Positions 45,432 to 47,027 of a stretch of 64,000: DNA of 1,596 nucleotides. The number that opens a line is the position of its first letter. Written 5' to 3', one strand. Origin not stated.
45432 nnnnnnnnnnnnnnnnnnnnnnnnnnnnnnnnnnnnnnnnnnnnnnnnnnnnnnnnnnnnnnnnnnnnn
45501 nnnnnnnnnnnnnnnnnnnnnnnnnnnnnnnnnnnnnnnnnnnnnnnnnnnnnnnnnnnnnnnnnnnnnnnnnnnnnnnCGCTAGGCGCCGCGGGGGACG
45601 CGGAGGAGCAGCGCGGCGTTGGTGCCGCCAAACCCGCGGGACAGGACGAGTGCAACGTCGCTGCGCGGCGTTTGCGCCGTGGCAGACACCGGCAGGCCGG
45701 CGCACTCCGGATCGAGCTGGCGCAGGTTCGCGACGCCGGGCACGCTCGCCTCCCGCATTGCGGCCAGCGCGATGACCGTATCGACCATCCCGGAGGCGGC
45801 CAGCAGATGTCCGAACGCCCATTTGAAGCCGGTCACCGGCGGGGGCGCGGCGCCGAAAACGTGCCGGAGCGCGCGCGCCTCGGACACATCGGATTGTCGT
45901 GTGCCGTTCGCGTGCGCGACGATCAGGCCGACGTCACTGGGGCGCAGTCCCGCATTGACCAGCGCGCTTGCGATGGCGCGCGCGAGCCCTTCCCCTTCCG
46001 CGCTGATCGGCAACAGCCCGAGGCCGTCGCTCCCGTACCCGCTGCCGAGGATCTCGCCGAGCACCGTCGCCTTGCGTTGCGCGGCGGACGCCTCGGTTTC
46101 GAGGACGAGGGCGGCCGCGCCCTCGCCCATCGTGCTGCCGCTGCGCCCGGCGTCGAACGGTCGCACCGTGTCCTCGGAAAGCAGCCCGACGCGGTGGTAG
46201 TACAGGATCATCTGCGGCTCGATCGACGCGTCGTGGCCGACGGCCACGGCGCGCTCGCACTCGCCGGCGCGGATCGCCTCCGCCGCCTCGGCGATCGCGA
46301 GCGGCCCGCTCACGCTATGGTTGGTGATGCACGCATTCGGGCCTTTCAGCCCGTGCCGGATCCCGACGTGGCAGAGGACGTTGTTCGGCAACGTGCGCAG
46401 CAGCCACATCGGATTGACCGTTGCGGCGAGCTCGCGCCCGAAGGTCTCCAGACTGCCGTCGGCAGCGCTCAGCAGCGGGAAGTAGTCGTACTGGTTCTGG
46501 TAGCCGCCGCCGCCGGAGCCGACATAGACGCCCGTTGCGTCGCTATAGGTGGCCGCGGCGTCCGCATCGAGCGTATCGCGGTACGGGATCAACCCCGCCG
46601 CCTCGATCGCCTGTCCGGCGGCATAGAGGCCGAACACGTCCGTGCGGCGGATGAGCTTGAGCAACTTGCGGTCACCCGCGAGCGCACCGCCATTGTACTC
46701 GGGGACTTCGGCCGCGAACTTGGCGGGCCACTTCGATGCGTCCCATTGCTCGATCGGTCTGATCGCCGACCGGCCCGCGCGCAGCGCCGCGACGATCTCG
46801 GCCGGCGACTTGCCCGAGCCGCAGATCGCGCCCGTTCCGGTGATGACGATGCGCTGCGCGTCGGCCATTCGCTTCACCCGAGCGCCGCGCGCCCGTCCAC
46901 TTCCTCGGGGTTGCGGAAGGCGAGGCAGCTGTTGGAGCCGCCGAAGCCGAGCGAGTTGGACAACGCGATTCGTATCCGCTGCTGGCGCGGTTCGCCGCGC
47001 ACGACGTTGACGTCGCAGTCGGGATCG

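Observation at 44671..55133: Eleven-gene translationally coupled FAS/PKS-like lipid operon with an unprecedented tailoring module - best candidate for an undescribed system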

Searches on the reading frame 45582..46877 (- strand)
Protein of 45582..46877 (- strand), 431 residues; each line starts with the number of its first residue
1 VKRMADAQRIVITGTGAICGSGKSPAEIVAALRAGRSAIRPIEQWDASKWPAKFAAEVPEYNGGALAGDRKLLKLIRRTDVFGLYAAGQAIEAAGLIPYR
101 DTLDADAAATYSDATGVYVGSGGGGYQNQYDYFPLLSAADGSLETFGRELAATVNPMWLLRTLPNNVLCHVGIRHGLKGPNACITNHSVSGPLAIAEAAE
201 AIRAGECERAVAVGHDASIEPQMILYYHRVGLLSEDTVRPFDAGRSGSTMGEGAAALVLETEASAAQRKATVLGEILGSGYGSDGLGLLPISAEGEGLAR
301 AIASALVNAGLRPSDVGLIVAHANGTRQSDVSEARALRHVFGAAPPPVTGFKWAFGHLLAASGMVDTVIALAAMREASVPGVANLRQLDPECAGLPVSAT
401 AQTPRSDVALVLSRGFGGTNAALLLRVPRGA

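Call 4: search_protein_families(library=pfam, proteins=[window:45582-46877:-], max_evalue=0.01)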
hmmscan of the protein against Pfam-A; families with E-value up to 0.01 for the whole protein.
window:45582-46877:- (431 aa): 3 families
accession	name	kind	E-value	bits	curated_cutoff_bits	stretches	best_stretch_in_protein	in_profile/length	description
PF00109.32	ketoacyl-synt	-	2.1e-33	116.5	20.8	1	8-263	2-250/252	Beta-ketoacyl synthase, N-terminal domain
PF02801.28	Ketoacyl-synt_C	-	6.8e-22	78.1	20.8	1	273-385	1-118/119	Beta-ketoacyl synthase, C-terminal domain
PF00108.29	Thiolase_N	-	0.0025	17.7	26.4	0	178-215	75-112/260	Thiolase, N-terminal domain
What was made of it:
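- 45582..46877 (-): Gene 10: KS-like partner (chain-length-factor-like), Ser in place of the active-site Cys with both His kept, 431 aa. PF00109 and PF02801 hits (call 4).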

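Call 5: search_protein_families(library=ncbifam, proteins=[window:45582-46877:-], max_evalue=0.01)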
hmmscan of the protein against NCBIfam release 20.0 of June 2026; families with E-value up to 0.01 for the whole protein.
window:45582-46877:- (431 aa): 23 families
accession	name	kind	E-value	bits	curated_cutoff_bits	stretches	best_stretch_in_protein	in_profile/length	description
TIGR03150.1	fabF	equivalog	7.3e-77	258.7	493.75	1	8-426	1-407/407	beta-ketoacyl-ACP synthase II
NF005589.0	PRK07314.1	subfamily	9.8e-72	242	387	1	7-426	3-410/413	beta-ketoacyl-ACP synthase II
NF004970.0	PRK06333.1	subfamily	1.3e-63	215.3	525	1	7-426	3-420/424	beta-ketoacyl-ACP synthase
NF006274.0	PRK08439.1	equivalog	1.3e-58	198.8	621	1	8-425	2-403/406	beta-ketoacyl-ACP synthase II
NF006587.0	PRK09116.1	equivalog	1.1e-48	166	470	1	8-426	2-405/408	beta-ketoacyl-ACP synthase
NF058662.1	cispenta_AmcF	equivalog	1.3e-48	165.9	325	1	175-426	116-368/369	cispentacin biosynthesis acyltransferase subunit AmcF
NF004618.0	PRK05952.1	equivalog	5e-47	160.6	455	1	113-426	79-381/384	beta-ketoacyl-ACP synthase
NF005916.1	PRK07910.1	equivalog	2.8e-45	155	560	1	151-424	134-414/418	KasA/KasB family beta-ketoacyl-ACP synthase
NF006618.0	PRK09185.1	subfamily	2e-42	145.6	407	1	175-426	148-391/394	beta-ketoacyl-ACP synthase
NF005935.0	PRK07967.1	equivalog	2.5e-42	145.2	630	1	8-426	2-402/406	beta-ketoacyl-ACP synthase I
NF005076.0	PRK06501.1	equivalog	8.9e-42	143.4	629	1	166-425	153-420/425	beta-ketoacyl-ACP synthase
NF005490.0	PRK07103.1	equivalog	1.1e-41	143.3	445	1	7-426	3-411/414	polyketide beta-ketoacyl:acyl carrier protein synthase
NF006434.0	PRK08722.1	equivalog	1.1e-39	136.5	759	1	8-425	4-411/414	beta-ketoacyl-ACP synthase II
NF045894.1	PKS_plus_SDR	equivalog_domain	9e-24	83.2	1740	1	170-421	155-420/1515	type I polyketide synthase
NF040607.1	mycolic_Pks13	equivalog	8.2e-20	69.9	2100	1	169-426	252-524/1680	polyketide synthase Pks13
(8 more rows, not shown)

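Call 54: search_solved_structures(query=window:45582-46877:-, max_evalue=1e-20)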
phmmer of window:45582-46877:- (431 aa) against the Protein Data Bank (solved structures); distinct sequences matched with E-value up to 1e-20: 71 (the best 60 are shown).
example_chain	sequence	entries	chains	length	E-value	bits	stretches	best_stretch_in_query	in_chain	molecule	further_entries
8z5c_A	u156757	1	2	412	9.8e-48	166.4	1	8-425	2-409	3-oxoacyl-[acyl-carrier-protein] synthase 2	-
1j3n_A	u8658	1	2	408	2.4e-47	165.2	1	8-425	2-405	3-oxoacyl-(acyl-carrier protein) synthase II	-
8z5e_A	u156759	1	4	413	7.3e-47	163.5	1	8-425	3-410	3-oxoacyl-[acyl-carrier-protein] synthase 2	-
8z5d_A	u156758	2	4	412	8.8e-47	163.3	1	8-425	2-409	3-oxoacyl-[acyl-carrier-protein] synthase 2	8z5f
1e5m_A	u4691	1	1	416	5.5e-46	160.7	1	6-425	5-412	BETA KETOACYL ACYL CARRIER PROTEIN SYNTHASE II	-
4ls6_A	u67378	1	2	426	8.4e-46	160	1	8-426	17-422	3-oxoacyl-[acyl-carrier-protein] synthase 2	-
4ls5_A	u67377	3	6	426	1.3e-45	159.4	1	8-426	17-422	3-oxoacyl-[acyl-carrier-protein] synthase 2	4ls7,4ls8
4qav_A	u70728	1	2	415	3.5e-43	151.4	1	8-426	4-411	3-oxoacyl-[acyl-carrier-protein] synthase 2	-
6kxd_A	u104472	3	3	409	3.1e-42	148.3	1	7-425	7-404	Ketosynthase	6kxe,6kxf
9lpl_A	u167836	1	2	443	3.3e-42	148.2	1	4-426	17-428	3-oxoacyl-[acyl-carrier-protein] synthase 2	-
2gqd_A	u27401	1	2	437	9.1e-42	146.8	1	3-425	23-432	3-oxoacyl-[acyl-carrier-protein] synthase 2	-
2c9h_A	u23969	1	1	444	1.4e-41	146.2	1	7-425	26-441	MITOCHONDRIAL BETA-KETOACYL SYNTHASE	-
2gfv_A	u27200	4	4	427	1.4e-41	146.1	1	7-425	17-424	3-oxoacyl-[acyl-carrier-protein] synthase 2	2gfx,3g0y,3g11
3hnz_A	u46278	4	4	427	1.5e-41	146.1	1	7-425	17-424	3-oxoacyl-[acyl-carrier-protein] synthase 2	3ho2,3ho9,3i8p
2gfw_A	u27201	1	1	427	2e-41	145.6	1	7-425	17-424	3-oxoacyl-[acyl-carrier-protein] synthase 2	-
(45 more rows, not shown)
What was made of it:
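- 45582..46877 (-): PDB matches include FabF and the chain 6kxd 'Ketosynthase' at 148 bits (call 54).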
